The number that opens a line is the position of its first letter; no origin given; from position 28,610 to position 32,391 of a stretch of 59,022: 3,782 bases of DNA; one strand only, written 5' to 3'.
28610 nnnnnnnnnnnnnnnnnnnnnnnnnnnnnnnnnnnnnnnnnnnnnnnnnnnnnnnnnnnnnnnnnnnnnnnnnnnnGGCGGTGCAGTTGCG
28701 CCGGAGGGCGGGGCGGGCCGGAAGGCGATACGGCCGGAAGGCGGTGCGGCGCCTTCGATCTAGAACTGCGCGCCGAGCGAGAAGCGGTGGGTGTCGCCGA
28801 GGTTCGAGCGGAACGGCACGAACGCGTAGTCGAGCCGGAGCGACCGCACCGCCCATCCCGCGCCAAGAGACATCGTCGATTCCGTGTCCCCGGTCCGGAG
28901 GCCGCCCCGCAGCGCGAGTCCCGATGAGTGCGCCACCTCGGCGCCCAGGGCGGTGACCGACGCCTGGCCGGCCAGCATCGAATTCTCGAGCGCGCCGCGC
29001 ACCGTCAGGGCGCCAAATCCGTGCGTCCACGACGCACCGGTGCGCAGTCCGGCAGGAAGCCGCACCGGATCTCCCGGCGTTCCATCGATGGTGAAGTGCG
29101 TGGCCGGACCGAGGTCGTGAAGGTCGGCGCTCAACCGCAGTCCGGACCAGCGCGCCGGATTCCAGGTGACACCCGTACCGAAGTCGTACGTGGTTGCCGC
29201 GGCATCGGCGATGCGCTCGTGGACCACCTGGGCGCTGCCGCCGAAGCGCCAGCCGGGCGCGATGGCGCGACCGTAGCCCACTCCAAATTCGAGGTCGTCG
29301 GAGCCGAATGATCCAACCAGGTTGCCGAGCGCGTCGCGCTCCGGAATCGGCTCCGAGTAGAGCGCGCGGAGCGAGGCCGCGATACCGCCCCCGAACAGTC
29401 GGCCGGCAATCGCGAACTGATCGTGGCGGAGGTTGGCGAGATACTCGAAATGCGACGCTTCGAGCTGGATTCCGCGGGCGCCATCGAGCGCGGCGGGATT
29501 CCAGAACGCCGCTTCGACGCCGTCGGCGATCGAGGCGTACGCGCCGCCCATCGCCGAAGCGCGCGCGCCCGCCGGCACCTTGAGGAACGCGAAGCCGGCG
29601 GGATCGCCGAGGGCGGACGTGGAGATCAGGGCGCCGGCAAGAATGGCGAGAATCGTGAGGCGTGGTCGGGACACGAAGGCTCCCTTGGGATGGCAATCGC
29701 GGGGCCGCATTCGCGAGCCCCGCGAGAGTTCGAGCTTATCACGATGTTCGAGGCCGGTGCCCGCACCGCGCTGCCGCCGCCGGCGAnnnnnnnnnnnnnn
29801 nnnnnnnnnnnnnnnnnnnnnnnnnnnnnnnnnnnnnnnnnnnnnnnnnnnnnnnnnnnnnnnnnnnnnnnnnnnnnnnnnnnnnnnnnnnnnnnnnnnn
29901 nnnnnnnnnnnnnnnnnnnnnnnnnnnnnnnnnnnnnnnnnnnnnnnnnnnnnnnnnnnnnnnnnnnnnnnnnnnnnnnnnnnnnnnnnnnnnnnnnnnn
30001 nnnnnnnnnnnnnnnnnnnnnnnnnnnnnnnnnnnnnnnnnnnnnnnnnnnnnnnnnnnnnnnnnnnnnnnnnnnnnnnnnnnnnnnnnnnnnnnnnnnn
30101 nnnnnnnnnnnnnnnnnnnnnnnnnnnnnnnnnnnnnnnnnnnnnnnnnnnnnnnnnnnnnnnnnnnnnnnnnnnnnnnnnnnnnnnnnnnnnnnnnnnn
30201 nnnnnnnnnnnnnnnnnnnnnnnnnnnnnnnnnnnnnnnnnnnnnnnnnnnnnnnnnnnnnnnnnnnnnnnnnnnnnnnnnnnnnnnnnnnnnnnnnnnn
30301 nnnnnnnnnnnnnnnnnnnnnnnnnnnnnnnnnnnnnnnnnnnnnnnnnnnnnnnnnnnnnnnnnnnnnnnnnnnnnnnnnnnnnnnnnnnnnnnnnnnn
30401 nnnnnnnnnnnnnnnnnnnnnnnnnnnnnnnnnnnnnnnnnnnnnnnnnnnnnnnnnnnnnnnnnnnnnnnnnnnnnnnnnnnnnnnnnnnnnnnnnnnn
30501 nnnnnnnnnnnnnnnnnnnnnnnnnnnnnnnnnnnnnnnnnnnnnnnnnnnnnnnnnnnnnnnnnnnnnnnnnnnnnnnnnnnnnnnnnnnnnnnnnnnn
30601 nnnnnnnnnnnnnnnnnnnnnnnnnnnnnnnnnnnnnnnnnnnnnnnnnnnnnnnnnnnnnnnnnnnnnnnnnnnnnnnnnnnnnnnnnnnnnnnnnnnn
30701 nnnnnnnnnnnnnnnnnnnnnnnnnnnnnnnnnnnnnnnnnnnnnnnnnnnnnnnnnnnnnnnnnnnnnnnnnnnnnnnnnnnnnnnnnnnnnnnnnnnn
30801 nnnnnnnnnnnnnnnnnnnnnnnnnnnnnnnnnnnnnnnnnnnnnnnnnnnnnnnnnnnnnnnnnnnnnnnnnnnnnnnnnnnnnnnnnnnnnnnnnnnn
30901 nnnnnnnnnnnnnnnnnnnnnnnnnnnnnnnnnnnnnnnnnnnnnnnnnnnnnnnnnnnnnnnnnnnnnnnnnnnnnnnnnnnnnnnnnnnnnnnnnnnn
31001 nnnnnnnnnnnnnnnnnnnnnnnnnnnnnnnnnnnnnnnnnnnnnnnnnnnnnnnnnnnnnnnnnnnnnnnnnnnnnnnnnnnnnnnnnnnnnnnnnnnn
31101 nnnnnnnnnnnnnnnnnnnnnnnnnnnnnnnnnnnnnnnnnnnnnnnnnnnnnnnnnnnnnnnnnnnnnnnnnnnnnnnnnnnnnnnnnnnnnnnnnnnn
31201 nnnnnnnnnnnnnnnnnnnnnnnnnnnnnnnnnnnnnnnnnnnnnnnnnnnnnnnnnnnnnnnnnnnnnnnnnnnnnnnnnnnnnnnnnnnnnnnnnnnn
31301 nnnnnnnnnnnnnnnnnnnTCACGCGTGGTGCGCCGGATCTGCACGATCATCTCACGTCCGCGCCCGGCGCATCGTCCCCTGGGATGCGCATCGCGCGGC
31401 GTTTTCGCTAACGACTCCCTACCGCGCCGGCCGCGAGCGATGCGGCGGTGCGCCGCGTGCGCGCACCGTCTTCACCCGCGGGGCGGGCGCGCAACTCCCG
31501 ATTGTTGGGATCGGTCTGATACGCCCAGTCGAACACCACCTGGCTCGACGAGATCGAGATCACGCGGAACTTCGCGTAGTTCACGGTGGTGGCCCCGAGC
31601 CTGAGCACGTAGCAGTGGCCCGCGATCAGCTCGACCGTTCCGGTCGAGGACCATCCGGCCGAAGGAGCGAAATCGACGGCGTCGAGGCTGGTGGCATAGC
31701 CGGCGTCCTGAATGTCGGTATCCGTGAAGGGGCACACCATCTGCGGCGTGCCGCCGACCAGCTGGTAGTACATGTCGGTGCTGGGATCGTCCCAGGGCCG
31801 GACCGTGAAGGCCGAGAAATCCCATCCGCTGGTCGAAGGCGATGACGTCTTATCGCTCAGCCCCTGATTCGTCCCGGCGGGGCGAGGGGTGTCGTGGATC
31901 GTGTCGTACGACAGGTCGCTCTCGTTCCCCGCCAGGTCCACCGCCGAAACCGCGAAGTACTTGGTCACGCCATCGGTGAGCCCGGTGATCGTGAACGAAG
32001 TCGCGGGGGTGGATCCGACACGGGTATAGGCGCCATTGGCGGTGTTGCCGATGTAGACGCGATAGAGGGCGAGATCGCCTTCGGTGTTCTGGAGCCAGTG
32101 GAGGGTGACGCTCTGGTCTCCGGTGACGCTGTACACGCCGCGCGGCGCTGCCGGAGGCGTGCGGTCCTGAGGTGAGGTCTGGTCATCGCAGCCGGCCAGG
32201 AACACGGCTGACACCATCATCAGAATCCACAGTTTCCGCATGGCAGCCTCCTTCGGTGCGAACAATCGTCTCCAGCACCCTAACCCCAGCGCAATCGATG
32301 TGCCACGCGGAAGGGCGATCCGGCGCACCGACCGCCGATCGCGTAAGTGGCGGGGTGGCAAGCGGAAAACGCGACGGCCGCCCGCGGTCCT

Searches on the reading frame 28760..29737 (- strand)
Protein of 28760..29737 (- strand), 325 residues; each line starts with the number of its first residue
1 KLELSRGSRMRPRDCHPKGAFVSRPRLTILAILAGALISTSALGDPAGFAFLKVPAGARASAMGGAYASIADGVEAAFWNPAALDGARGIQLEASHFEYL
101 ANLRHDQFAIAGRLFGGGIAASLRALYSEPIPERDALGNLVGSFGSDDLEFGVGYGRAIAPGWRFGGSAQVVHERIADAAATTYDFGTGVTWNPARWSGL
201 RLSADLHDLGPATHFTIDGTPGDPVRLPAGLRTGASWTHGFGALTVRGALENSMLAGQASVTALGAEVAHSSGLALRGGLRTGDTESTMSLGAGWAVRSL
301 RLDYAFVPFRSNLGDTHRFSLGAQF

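Call 9: search_protein_families(library=pfam, proteins=[window:28760-29737:-], max_evalue=0.01)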
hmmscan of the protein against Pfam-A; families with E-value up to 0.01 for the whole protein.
window:28760-29737:- (325 aa): 0 families

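Call 13: search_protein_families(library=ncbifam, proteins=[window:28760-29710:-], max_evalue=0.01)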
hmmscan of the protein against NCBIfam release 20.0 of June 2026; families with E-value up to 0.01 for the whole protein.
window:28760-29710:- (316 aa): 4 families
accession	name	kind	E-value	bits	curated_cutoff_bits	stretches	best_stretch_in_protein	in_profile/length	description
NF033709.1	PorV_fam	subfamily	2.5e-37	129.2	90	1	39-316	3-326/326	PorV/PorQ family protein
NF033711.1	T9SS_PorQ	equivalog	1.7e-19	70.1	220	1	20-201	6-188/335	type IX secretion system protein PorQ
NF052325.1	PorVQ2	equivalog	1.8e-12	46.9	325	1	42-183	29-182/354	putative type IX sorting system protein PorV2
NF033710.1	T9SS_OM_PorV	equivalog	3.8e-06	26.3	250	1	39-152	25-144/367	type IX secretion system outer membrane channel protein PorV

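Call 71: search_solved_structures(query=window:28760-29710:-, max_evalue=0.01)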
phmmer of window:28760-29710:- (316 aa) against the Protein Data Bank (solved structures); distinct sequences matched with E-value up to 0.01: 1.
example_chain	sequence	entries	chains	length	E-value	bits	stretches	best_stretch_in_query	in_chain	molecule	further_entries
6h3i_F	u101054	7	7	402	0.0088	18.4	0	38-227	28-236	PorV | Type IX secretion system protein PorV domain-containing protein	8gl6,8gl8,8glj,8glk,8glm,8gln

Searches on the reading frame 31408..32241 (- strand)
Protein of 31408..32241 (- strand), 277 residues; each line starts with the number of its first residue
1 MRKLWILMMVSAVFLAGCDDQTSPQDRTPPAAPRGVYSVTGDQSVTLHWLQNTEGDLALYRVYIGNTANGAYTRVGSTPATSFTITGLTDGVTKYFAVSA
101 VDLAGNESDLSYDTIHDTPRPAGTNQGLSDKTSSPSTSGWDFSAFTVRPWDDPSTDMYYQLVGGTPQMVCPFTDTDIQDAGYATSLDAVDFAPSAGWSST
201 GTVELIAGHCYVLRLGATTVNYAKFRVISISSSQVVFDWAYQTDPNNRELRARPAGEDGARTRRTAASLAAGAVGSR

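Call 9: search_protein_families(library=pfam, proteins=[window:31408-32241:-], max_evalue=0.01)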
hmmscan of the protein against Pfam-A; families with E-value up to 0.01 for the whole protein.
window:31408-32241:- (277 aa): 1 family
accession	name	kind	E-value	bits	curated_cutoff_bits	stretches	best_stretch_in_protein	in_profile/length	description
PF00041.27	fn3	-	8.1e-06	26.4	25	1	39-107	10-75/84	Fibronectin type III domain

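Call 13: search_protein_families(library=ncbifam, proteins=[window:31408-32241:-], max_evalue=0.01)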
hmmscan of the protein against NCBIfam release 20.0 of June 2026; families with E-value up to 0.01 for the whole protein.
window:31408-32241:- (277 aa): 2 families
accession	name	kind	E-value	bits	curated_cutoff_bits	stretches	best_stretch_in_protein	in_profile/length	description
NF041611.1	exoglucan_CbhB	equivalog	6.2e-08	31.1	1950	1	19-134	694-813/997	exoglucanase CbhB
NF045522.1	MXAN_2561_fam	equivalog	4.2e-05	23.2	150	1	26-112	165-252/304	MXAN_2561 family MXYO-CTERM-anchored protein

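Call 14: find_homologous_proteins(query=window:31408-32241:-, max_evalue=0.00001)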
Query window:31408-32241:- (277 aa): 992 proteins with E <= 0.00001 among 4936 candidates; the best 120 are listed.
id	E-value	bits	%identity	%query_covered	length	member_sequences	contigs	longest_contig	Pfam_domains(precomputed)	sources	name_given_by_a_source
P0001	1.5e-182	623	100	100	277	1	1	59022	PF00041.28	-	-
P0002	3.5e-155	533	85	100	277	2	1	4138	-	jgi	jgi:hypothetical protein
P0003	2.5e-131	455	72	100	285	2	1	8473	PF00041.28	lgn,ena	-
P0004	3.0e-118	412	67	100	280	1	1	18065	-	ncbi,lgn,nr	ncbi:MAG: fibronectin type III domain-containing protein [Candidatus Eisenbacteria bacterium]|nr:fib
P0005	1.1e-116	407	68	97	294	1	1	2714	-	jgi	jgi:hypothetical protein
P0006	2.3e-116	406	69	91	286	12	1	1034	-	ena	-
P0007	6.3e-114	398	67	95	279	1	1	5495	-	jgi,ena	-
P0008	2.5e-113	396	67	96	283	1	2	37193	-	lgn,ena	-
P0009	1.6e-112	393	65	98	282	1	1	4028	-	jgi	jgi:hypothetical protein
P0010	6.8e-112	391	65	97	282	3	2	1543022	PF00041.28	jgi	jgi:hypothetical protein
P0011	7.4e-110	385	63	97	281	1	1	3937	-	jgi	jgi:hypothetical protein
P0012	6.6e-109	382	64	96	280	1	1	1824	-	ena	-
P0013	1.7e-108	380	61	100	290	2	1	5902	-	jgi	jgi:hypothetical protein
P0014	7.6e-108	378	64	96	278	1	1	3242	-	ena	-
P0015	3.5e-107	376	62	97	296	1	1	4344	-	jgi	jgi:hypothetical protein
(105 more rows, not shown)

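Call 16: find_related_loci(query=A1, collection=genome_contigs, flank=6000)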
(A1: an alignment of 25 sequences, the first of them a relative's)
Query A1 (277 aa) in genome_contigs; peptide patterns used: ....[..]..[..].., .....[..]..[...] (x = any residue, [..] = any of these).
288 stretches matched a pattern; 261 encode a relative of the query (tblastn E <= 1e-3); the best 80 are kept; 80 distinct loci.
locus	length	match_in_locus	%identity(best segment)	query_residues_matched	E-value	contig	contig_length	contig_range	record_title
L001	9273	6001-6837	66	1-277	1e-122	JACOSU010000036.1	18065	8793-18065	MAG: Candidatus Eisenbacteria bacterium isolate NC_groundwater_26_Pr7_B-0.1um_68_11 FFV18_Bp1_scaffold_82302, whole geno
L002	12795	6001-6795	63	1-267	1e-103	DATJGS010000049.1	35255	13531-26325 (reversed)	MAG TPA_asm: Candidatus Saccharimonadaceae bacterium isolate SMAG_U15492 k141_6434545, whole genome shotgun sequence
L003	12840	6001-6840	59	1-273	2e-102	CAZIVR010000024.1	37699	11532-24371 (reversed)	MAG TPA_asm: uncultured bacterium isolate SRP287453_co1_107 genome assembly, contig: NODE_1733_length_37699_cov_27.73879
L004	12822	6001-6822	57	1-271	1e-98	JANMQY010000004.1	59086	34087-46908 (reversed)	MAG: Candidatus Eisenbacteria bacterium isolate OTE_51_metabat_109 OTE_51_k141_3059062, whole genome shotgun sequence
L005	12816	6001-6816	56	1-266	1e-93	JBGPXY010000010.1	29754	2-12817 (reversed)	MAG: Candidatus Eisenbacteria bacterium isolate OBJ1_062018_090_26 k141_3401100_length_29754_cov_14.0000, whole genome s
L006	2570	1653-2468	56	1-266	4e-96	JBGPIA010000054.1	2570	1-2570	MAG: Candidatus Krumholzibacteriia bacterium isolate OBJ_0618_7090110_345 k141_3843821_length_2570_cov_27.5838, whole ge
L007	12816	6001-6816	54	1-269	3e-92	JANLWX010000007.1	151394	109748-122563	MAG: Candidatus Eisenbacteria bacterium isolate OTE_20_metabat_201 OTE_20_k141_2758322, whole genome shotgun sequence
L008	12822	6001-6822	58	1-272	5e-92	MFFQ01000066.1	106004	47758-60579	MAG: Candidatus Eisenbacteria bacterium RBG_16_71_46 RBG_16_scaffold_272, whole genome shotgun sequence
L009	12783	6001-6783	55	6-265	2e-91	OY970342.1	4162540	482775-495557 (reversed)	MAG: Candidatus Eisenbacteria bacterium isolate MFD02242.bin.c.1 genome assembly, chromosome: 1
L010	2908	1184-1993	57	1-263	2e-92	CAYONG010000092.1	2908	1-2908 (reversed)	MAG TPA_asm: uncultured bacterium isolate binchicken_co165_111 genome assembly, contig: k141_2370677, whole genome shotg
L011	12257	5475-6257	58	1-255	6e-90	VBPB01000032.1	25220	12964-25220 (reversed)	MAG: Candidatus Eisenbacteria bacterium isolate WS_11 14_1009_16_40cm_scaffold_18448_e:837, whole genome shotgun sequenc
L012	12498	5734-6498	57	1-252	7e-89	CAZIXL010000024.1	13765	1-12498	MAG TPA_asm: uncultured bacterium isolate binchicken_co118_82 genome assembly, contig: NODE_4889_length_13765_cov_5.3239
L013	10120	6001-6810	55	1-263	3e-88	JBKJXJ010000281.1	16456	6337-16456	MAG: Candidatus Eisenbacteria bacterium isolate swi_bin.170 k127_556878, whole genome shotgun sequence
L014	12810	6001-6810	56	1-263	2e-88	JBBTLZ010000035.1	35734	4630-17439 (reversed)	MAG: Candidatus Eisenbacteria bacterium isolate H32-bin110_1 H32_bin110_1_000000000035, whole genome shotgun sequence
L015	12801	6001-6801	55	1-264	4e-88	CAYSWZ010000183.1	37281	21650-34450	MAG TPA_asm: uncultured bacterium isolate binchicken_co279_112 genome assembly, contig: k141_2739234, whole genome shotg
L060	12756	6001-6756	46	1-250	4e-65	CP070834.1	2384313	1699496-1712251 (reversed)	MAG: candidate division WOR-3 bacterium isolate bin1061 chromosome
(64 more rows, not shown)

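Call 69: search_solved_structures(query=A1, max_evalue=0.01)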
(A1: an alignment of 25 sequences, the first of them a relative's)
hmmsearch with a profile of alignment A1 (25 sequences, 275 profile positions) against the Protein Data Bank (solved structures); distinct sequences matched with E-value up to 0.01: 22.
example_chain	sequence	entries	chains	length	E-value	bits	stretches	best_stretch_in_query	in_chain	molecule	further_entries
6mfa_A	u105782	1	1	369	3.2e-09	39.7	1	33-120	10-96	Fibronectin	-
8q6t_I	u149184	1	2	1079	4.6e-08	35.9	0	40-118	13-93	Titin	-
3t1w_A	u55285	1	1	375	1.3e-05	27.9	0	45-105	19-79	four-domain fibronectin fragment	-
5n47_B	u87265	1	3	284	0.00011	24.8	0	45-105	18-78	Fibronectin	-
4gh7_B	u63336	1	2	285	0.00011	24.8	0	45-106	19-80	Fibronectin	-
8peq_A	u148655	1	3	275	0.00012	24.7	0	45-106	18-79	Fibronectin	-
3mpc_A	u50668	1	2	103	0.00015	24.4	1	28-124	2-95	Fn3-like protein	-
9vsf_A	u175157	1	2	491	0.00036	23.1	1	30-111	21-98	Beta-1,3-glucanase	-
4yfe_A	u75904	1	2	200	0.00039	23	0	42-109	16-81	Receptor-type tyrosine-protein phosphatase delta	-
6tpv_A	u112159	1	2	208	0.00053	22.6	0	39-109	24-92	Receptor-type tyrosine-protein phosphatase F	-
1k85_A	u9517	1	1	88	0.00054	22.5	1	29-116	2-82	CHITINASE A1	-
5jip_A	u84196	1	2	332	0.00054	22.5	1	27-72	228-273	Cortical-lytic enzyme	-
1fnf_A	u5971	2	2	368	0.00064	22.3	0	45-123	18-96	FIBRONECTIN | Isoform 1 of Fibronectin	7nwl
5g56_A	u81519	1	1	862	0.00084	21.9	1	17-128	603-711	CARBOHYDRATE BINDING FAMILY 6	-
6tpw_A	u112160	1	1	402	0.00099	21.7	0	39-109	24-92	Receptor-type tyrosine-protein phosphatase F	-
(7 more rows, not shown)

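Call 74: search_protein_families(library=pfam, proteins=[L060:3608-5587:-, L060:2285-3604:-, L060:5998-6771:+, L060:7077-8210:+, L060:8213-8827:+, L060:9269-10411:-, L060:10414-11622:-], max_evalue=0.001)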
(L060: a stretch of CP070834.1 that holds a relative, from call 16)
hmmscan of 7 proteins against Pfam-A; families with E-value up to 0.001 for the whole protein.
L060:3608-5587:- (659 aa): 1 family
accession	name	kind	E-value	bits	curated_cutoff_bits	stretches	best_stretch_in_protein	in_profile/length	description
PF00171.27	Aldedh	-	6.3e-145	483.7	23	1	160-620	7-460/461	Aldehyde dehydrogenase family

L060:2285-3604:- (439 aa): 2 families
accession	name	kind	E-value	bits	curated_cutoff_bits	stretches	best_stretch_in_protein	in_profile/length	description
PF00120.29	Gln-synt_C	-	8.6e-118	393.8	24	1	101-435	2-344/344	Glutamine synthetase, catalytic domain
PF03951.24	Gln-synt_N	-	1.9e-31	107.9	33.4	1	15-94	2-82/82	Glutamine synthetase, beta-Grasp domain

L060:5998-6771:+ (257 aa): 0 families

L060:7077-8210:+ (377 aa): 0 families

L060:8213-8827:+ (204 aa): 2 families
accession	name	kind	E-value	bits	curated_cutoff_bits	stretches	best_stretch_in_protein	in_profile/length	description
PF14326.11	DUF4384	-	5.1e-18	65.4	27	1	28-105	2-80/81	Domain of unknown function (DUF4384)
PF08308.17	PEGA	-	5.7e-09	36.2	20.8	1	132-201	3-67/71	PEGA domain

L060:9269-10411:- (380 aa): 12 families
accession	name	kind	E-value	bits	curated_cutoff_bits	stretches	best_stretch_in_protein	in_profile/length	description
PF22578.2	GGR_cat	-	1.2e-20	73.6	27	1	167-244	2-80/88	Geranylgeranyl reductase catalytic domain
PF01494.25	FAD_binding_3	-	2.1e-17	63.8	22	2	96-300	101-324/349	FAD binding domain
PF01266.30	DAO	-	9.2e-14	52.2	27.9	2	5-39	1-35/353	FAD dependent oxidoreductase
PF12831.13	FAD_oxidored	-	1e-09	38.6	27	1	5-39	1-35/416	FAD dependent oxidoreductase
PF07992.20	Pyr_redox_2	-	1.9e-09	37.8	26.1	1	4-34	1-31/291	Pyridine nucleotide-disulphide oxidoreductase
PF13450.12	NAD_binding_8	-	2.8e-08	34.4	21.9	1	8-39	1-32/68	NAD(P)-binding Rossmann-like domain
PF03486.20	HI0933_like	-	5.8e-08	32.9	50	1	5-40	2-37/244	HI0933-like protein Rossmann domain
PF01134.28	GIDA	-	1.1e-07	31.7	22.1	1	5-47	1-43/391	Glucose inhibited division protein A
PF00890.30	FAD_binding_2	-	1.3e-07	31.6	20.4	1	5-47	1-43/414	FAD binding domain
PF01946.23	Thi4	-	0.00012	21.9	26.2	1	4-39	18-54/235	Thi4 family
PF00070.33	Pyr_redox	-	0.00026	21.9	22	0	6-39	2-35/82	Pyridine nucleotide-disulphide oxidoreductase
PF05834.18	Lycopene_cycl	-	0.00082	19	23.4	0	5-39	1-37/380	Lycopene cyclase protein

L060:10414-11622:- (402 aa): 17 families
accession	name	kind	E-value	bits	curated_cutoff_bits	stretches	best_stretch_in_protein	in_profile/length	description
PF12002.13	MgsA_C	-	1.6e-65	220.5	27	1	252-398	1-147/167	MgsA AAA+ ATPase C terminal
PF16193.11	AAA_assoc_2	-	2.9e-26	91.9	34.3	1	180-251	6-81/81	AAA C-terminal domain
PF00004.35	AAA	-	1.2e-15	58.5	21.2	1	43-152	1-127/131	ATPase family associated with various cellular activities (AAA)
PF13173.12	AAA_14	-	3.6e-12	46.8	27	1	43-160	5-127/129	AAA domain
PF05496.18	RuvB_N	-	5.9e-10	39.6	27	1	11-132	2-120/159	Holliday junction DNA helicase RuvB P-loop domain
PF07728.20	AAA_5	-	2e-06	28.3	22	1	43-129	2-98/139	AAA domain (dynein-related subfamily)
PF20720.3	nSTAND3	-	7.7e-06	26.1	27.2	1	44-104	21-72/155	Novel STAND NTPase 3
PF13401.12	AAA_22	-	1.9e-05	25.4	27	0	42-81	7-47/130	AAA domain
PF13191.12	AAA_16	-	2.4e-05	25.3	32.6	0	34-67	18-51/167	AAA ATPase domain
PF01078.27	Mg_chelatase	-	0.00025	20.9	20.3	0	42-62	24-44/207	Magnesium chelatase, subunit ChlI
PF00910.28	RNA_helicase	-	0.00029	21.7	21.5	1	44-119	2-73/105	RNA helicase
PF06414.18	Zeta_toxin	-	0.00034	20.5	22.3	1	35-66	11-44/199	Zeta toxin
PF14532.12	Sigma54_activ_2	-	0.00053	20.7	25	1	38-124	19-96/138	Sigma-54 interaction domain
PF13604.12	AAA_30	-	0.00064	20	27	0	42-133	20-126/191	AAA domain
PF13245.12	AAA_19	-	0.0008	20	25.1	0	42-64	13-35/134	AAA domain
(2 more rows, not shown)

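Call 75: search_protein_families(library=ncbifam, proteins=[L060:7077-8210:+, L060:8213-8827:+, L060:5998-6771:+], max_evalue=0.001)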
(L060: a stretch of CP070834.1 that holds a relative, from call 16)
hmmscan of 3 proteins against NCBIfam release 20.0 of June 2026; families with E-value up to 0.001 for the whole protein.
L060:7077-8210:+ (377 aa): 0 families

L060:8213-8827:+ (204 aa): 0 families

L060:5998-6771:+ (257 aa): 2 families
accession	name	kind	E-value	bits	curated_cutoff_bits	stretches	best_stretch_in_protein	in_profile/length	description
NF041611.1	exoglucan_CbhB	equivalog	5.4e-06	24.7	1950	1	26-117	794-882/997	exoglucanase CbhB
NF045522.1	MXAN_2561_fam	equivalog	0.00083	18.9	150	0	80-115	217-252/304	MXAN_2561 family MXYO-CTERM-anchored protein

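Call 78: predict_structure(alignment_id=A1)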
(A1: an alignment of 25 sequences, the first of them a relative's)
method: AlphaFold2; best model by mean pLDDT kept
length: 277 residues; sequences in the alignment: 25
mean_pLDDT: 81.4   pTM: 0.68
mean pLDDT of the five models: 81.4, 81.1, 80.7, 79.2, 75.5
residues with pLDDT >= 90: 126; 70-90: 86; 50-70: 40; < 50: 25
segments of 3 or more residues with pLDDT < 50: 251-255, 267-277
pLDDT, mean of each block of 10 residues (from residue 1): 56 53 74 92 92 94 92 96 93 92 95 86 93 90 91 92 93 87 78 70 93 72 90 93 57 52 63 36
secondary structure, 60 per line:
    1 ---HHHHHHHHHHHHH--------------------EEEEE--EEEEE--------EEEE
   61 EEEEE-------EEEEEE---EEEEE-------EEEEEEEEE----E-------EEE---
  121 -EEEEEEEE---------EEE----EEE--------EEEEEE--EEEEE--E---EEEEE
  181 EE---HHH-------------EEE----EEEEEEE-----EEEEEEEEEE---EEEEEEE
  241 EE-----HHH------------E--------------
elements in order: H4-16 E37-41 E44-48 E57-65 E73-78 E82-86 E94-102 E115-117 E122-129 E139-141 E146-148 E157-162 E165-169 E176-182 E202-204 E209-215 E221-230 E234-242

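Call 80: fold_search(model_id=the predicted structure, library=pdb)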
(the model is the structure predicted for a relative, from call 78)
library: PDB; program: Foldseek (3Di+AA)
matches with E <= 10: 1897; with E <= 0.001: 335
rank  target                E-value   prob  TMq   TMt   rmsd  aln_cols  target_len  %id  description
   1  4bqb_C                3.4e-07  1.00  0.29  0.40  15.8       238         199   15  Crystal structure of the FN5 and FN6 domains of NEO1, form 2 (released 2013-06-12)
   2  6tpv_B                5.4e-07  1.00  0.31  0.43  14.9       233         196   15  Crystal structures of FNIII domain one and two of the human leucocyte common antigen-related protein, LAR (released 2020-05-13)
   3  4bqb_D                1.0e-06  1.00  0.29  0.39  16.0       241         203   15  Crystal structure of the FN5 and FN6 domains of NEO1, form 2 (released 2013-06-12)
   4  4ui2_A                1.2e-06  1.00  0.28  0.38  16.4       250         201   15  Crystal structure of the ternary RGMB-BMP2-NEO1 complex (released 2015-05-06)
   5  5x83_B                1.4e-06  1.00  0.29  0.39  15.4       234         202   14  Structure of DCC FN456 domains (released 2017-09-06)
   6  6tpv_A                1.4e-06  1.00  0.29  0.42  15.1       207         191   16  Crystal structures of FNIII domain one and two of the human leucocyte common antigen-related protein, LAR (released 2020-05-13)
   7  4bqc_A                1.4e-06  1.00  0.30  0.41  16.0       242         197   15  Crystal structure of the FN5 and FN6 domains of NEO1 bound to SOS (released 2013-06-12)
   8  4bq9_A                1.6e-06  1.00  0.29  0.39  16.4       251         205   14  Crystal structure of the FN5 and FN6 domains of NEO1, form 1 (released 2013-06-12)
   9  3f7q_A                1.7e-06  1.00  0.28  0.36  16.4       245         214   11  First pair of Fibronectin type III domains and part of the connecting segment of the integrin beta4 (released 2009-03-10)
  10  1qg3_B                2.0e-06  1.00  0.28  0.39  15.8       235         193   11  CRYSTAL STRUCTURE OF A TANDEM PAIR OF FIBRONECTIN TYPE III DOMAINS FROM THE CYTOPLASMIC TAIL OF INTEGRIN ALPHA6 BETA4 (released 1999-08-20)
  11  4urt_B                2.2e-06  1.00  0.29  0.38  15.7       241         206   14  The crystal structure of a fragment of netrin-1 in complex with FN5- FN6 of DCC (released 2014-09-10)
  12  6ygn_A                2.2e-06  1.00  0.29  0.15  15.4       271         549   11  Titin kinase and its flanking domains (released 2021-04-07)
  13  3p4l                  2.4e-06  1.00  0.28  0.39  15.7       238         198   15  Crystal structure of a hemojuvelin-binding fragment of neogenin (released 2010-11-17)
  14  4bqb_A                2.9e-06  1.00  0.29  0.41  15.7       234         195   14  Crystal structure of the FN5 and FN6 domains of NEO1, form 2 (released 2013-06-12)
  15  4bq8_A                3.9e-06  1.00  0.28  0.39  16.1       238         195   14  Crystal structure of the RGMB-NEO1 complex form 3 (released 2013-06-12)
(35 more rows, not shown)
